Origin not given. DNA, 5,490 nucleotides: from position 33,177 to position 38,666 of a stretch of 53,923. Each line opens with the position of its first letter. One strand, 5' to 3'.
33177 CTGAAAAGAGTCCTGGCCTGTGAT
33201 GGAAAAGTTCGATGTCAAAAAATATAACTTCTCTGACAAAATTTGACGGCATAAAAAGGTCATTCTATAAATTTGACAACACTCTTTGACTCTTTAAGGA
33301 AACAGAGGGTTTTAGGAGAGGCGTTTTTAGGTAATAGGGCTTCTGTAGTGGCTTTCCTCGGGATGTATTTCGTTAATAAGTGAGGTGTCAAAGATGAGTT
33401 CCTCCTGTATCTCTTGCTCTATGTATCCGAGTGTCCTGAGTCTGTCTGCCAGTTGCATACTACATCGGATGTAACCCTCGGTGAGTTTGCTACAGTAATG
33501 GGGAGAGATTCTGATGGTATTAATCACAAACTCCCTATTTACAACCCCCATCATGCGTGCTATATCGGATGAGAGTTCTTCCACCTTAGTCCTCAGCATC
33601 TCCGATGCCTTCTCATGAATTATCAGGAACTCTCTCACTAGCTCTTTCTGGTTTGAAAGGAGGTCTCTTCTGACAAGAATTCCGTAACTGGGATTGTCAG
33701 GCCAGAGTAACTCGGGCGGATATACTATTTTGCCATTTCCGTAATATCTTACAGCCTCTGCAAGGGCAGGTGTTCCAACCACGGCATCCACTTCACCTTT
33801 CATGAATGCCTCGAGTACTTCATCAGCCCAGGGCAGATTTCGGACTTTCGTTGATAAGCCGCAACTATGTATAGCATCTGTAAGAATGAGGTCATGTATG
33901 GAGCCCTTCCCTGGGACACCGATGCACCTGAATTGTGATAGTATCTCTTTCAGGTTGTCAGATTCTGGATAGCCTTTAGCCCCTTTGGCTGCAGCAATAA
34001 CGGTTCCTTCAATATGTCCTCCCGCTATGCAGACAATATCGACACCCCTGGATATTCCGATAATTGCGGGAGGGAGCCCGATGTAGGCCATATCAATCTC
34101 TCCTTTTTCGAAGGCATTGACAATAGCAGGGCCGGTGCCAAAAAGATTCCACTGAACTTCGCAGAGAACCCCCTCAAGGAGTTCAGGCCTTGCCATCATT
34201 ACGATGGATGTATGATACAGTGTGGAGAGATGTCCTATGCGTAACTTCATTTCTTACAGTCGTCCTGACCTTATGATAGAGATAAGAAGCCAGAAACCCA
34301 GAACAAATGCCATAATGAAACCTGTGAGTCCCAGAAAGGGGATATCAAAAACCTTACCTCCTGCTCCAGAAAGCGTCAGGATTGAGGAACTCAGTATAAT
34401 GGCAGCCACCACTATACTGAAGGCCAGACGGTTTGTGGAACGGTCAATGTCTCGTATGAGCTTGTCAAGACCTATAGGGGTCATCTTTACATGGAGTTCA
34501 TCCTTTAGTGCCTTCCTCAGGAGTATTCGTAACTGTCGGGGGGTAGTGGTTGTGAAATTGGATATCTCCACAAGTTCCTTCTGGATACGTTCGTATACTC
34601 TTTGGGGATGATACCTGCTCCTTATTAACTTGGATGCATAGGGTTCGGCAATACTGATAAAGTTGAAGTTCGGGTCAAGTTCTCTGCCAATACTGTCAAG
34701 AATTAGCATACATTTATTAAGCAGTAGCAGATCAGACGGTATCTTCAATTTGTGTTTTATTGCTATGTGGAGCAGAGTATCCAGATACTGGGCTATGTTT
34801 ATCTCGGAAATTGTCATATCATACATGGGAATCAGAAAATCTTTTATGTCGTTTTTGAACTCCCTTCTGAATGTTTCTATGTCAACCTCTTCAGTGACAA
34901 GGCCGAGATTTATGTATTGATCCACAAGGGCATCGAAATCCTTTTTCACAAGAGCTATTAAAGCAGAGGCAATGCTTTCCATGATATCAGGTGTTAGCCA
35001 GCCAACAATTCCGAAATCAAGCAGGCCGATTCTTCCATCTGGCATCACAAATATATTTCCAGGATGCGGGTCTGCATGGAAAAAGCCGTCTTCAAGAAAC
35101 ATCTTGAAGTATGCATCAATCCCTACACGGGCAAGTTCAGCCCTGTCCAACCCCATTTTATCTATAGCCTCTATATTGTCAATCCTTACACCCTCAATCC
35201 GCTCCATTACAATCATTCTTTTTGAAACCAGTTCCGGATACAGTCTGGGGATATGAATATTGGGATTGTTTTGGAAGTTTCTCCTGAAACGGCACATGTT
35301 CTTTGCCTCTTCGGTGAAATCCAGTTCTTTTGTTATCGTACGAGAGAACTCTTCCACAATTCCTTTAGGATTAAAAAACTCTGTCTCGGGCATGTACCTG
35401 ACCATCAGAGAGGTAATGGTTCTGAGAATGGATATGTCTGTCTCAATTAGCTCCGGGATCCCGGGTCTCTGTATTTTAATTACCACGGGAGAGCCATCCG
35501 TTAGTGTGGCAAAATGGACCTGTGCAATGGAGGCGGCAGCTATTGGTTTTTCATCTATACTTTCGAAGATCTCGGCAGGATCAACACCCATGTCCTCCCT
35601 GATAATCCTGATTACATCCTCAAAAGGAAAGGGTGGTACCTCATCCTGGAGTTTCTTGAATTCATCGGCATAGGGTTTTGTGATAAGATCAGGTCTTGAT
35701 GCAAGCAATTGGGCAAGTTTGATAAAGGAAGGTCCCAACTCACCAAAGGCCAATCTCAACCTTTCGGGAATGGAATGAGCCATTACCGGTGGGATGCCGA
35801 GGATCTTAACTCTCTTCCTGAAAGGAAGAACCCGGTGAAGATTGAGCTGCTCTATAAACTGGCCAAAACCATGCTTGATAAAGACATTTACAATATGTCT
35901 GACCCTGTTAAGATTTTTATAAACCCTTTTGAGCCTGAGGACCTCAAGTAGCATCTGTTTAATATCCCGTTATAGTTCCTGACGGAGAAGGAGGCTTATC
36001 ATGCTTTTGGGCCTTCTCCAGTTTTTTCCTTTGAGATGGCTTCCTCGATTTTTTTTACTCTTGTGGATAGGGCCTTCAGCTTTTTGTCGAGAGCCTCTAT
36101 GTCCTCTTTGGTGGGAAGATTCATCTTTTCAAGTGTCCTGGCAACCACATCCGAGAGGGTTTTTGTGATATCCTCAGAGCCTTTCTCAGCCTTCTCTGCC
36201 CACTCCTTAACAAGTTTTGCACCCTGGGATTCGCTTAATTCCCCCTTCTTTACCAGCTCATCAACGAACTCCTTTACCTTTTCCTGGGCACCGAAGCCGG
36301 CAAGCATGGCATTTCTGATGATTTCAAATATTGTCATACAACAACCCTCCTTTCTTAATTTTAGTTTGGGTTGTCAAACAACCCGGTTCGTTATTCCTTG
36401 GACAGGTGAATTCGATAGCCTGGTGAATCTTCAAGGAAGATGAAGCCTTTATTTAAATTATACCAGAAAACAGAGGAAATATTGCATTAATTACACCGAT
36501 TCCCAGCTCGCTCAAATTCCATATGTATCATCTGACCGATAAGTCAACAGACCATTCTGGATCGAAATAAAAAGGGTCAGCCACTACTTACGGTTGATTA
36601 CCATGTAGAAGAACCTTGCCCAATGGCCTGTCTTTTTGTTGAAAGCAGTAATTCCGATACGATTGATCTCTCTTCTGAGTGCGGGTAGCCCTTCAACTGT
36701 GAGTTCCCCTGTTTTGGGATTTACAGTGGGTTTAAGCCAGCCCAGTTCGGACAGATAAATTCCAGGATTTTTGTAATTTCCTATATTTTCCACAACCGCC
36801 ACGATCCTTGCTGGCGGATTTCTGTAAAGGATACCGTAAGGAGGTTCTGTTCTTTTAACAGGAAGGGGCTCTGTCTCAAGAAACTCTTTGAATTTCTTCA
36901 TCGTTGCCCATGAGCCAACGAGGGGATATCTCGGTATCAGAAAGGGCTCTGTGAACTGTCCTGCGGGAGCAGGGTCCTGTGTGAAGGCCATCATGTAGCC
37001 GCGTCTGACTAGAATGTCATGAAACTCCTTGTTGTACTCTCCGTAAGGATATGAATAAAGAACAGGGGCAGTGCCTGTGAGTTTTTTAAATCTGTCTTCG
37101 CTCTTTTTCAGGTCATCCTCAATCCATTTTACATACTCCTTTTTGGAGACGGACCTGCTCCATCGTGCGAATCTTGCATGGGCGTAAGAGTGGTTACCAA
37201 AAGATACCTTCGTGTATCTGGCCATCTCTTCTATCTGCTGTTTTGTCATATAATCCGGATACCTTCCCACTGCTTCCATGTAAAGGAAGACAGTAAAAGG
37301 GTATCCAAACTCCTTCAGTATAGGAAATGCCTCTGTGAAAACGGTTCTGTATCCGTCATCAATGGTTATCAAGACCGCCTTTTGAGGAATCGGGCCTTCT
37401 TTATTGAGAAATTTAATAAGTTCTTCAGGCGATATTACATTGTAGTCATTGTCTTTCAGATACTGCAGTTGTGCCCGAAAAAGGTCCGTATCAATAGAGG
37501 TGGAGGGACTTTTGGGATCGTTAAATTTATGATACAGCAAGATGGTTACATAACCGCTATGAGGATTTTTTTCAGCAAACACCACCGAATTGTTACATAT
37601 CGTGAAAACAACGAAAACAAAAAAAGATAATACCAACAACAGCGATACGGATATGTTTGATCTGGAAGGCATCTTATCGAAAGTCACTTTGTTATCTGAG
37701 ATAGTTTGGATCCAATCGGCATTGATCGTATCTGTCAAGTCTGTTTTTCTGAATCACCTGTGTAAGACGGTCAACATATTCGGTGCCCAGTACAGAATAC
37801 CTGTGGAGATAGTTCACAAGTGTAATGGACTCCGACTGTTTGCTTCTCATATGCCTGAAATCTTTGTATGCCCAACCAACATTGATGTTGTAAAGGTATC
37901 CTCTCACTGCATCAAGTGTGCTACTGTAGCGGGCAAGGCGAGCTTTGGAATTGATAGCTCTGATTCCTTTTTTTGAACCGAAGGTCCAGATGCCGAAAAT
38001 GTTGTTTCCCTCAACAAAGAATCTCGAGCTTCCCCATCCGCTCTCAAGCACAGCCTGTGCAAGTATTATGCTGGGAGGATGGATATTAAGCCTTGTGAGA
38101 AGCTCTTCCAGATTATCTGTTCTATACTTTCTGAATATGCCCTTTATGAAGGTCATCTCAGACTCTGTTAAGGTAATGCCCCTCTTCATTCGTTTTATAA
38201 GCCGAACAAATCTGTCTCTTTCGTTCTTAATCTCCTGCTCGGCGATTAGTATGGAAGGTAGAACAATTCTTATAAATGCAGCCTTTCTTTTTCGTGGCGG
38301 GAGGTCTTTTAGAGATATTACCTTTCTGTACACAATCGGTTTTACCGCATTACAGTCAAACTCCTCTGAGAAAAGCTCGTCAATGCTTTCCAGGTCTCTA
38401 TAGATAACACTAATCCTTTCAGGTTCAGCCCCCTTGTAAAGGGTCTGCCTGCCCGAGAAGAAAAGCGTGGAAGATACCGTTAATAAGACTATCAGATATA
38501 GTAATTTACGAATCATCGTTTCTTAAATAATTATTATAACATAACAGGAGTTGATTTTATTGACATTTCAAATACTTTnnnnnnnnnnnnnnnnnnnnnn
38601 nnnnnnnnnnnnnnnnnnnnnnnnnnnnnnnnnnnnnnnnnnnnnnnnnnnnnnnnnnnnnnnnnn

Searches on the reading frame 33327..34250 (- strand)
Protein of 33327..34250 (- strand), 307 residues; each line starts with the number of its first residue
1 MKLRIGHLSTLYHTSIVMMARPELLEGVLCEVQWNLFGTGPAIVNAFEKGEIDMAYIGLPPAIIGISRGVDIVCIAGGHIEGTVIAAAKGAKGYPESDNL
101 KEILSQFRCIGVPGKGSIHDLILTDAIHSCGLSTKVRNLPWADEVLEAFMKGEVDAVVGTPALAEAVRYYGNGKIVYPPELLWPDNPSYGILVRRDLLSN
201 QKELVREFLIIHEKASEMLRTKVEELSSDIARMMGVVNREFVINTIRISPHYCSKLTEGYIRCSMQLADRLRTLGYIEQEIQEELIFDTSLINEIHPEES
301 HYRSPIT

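Call 29: search_protein_families(library=pfam, proteins=[window:33327-34250:-], max_evalue=0.0001)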
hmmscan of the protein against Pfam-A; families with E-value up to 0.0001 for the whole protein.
window:33327-34250:- (307 aa): 2 families
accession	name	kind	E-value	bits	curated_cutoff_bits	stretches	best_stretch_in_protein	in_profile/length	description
PF13379.11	NMT1_2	-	4.1e-16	60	24.7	1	2-228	7-245/252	NMT1-like family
PF09084.16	NMT1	-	2.9e-06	27.8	20.5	1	46-218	37-208/216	NMT1/THI5 like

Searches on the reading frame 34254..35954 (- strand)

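Call 29: search_protein_families(library=pfam, proteins=[window:34254-35954:-], max_evalue=0.0001)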
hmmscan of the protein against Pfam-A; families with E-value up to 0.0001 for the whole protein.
window:34254-35954:- (566 aa): 1 family
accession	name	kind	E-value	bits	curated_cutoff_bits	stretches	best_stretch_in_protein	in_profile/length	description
PF03109.22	ABC1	-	9.5e-80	267.7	22.9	1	101-344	1-241/244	ABC1 atypical kinase-like domain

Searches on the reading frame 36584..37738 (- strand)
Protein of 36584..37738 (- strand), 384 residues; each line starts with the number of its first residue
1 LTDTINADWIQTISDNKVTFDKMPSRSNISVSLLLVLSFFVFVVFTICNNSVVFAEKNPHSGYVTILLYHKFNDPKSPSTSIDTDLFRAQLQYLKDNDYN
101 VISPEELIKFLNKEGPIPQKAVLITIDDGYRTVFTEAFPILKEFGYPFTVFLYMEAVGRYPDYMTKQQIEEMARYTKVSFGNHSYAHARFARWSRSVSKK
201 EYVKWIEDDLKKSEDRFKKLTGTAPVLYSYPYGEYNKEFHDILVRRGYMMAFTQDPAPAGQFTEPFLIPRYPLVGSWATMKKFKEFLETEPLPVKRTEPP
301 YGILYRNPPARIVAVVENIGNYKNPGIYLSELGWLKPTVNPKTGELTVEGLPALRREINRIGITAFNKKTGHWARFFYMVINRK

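Call 29: search_protein_families(library=pfam, proteins=[window:36584-37738:-], max_evalue=0.0001)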
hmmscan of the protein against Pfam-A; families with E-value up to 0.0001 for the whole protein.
window:36584-37738:- (384 aa): 1 family
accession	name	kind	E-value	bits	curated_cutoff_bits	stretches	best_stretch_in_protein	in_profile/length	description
PF01522.26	Polysacc_deac_1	-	1.1e-23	84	23.1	1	117-250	4-123/124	Polysaccharide deacetylase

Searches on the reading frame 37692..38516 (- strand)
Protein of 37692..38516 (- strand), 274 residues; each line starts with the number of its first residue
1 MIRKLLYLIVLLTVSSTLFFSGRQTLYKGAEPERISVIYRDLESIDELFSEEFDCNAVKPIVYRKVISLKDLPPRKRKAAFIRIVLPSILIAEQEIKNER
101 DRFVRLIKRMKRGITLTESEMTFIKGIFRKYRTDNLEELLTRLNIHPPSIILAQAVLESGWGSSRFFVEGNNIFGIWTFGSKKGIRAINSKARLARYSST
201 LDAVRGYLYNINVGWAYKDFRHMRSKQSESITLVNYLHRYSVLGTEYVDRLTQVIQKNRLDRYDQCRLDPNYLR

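Call 29: search_protein_families(library=pfam, proteins=[window:37692-38516:-], max_evalue=0.0001)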
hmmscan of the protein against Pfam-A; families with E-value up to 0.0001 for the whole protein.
window:37692-38516:- (274 aa): 1 family
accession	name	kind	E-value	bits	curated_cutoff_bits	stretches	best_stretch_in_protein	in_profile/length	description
PF01832.25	Glucosaminidase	-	1.8e-16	61.3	30.2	1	136-259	4-122/123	Mannosyl-glycoprotein endo-beta-N-acetylglucosaminidase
